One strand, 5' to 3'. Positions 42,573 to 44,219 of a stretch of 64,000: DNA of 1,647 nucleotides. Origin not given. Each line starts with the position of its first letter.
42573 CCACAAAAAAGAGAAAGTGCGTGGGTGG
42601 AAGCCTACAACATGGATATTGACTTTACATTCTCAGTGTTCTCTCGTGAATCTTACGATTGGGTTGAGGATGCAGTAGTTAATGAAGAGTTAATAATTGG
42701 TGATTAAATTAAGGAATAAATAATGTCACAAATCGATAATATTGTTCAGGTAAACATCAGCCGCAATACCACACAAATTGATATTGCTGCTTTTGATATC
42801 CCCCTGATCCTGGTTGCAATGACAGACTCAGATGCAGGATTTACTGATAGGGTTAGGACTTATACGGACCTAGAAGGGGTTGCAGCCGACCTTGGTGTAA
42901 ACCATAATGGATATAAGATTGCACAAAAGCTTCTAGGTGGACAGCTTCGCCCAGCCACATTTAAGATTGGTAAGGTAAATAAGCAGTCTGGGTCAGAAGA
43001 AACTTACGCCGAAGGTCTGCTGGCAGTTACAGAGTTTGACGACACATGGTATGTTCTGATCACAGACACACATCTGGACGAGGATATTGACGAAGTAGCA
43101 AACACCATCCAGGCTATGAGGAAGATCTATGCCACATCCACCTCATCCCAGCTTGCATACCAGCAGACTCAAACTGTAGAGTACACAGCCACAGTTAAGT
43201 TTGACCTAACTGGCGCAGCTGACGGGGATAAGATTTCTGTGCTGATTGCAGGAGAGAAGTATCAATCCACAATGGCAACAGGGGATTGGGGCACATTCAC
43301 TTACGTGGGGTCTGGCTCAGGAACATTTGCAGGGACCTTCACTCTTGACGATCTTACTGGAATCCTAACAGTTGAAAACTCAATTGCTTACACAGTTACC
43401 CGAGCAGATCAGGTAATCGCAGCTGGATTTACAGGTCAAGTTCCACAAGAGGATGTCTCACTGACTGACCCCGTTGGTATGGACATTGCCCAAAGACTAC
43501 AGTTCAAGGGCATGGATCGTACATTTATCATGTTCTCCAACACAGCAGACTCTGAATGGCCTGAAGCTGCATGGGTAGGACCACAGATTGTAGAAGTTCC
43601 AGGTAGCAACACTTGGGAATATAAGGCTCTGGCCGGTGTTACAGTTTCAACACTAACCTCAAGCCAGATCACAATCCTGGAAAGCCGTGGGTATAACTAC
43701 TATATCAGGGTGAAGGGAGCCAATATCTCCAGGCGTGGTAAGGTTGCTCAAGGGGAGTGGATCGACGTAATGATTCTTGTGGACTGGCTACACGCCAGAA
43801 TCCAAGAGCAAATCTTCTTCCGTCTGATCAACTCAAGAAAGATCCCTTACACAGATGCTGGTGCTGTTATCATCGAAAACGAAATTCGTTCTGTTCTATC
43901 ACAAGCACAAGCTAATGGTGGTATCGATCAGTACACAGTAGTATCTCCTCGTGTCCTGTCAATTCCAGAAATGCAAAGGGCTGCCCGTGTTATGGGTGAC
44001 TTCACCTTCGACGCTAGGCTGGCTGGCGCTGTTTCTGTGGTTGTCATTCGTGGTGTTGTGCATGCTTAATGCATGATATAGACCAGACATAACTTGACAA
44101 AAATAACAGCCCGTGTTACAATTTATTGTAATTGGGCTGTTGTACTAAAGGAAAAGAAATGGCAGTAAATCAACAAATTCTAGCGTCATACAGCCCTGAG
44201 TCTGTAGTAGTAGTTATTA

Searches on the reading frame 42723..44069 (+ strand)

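Call 13: search_protein_families(library=phrogs, proteins=[window:42723-44069:+])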
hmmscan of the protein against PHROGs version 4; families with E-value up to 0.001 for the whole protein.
window:42723-44069:+ (448 aa): 3 families
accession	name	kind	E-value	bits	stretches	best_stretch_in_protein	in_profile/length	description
phrog_205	-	tail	9.6e-80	269.6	2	249-446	222-432/455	tail sheath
phrog_9590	-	unknown function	8.7e-39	134.7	1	294-446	211-372/377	-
phrog_30307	-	unknown function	0.00085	20.5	0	33-115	7-88/91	-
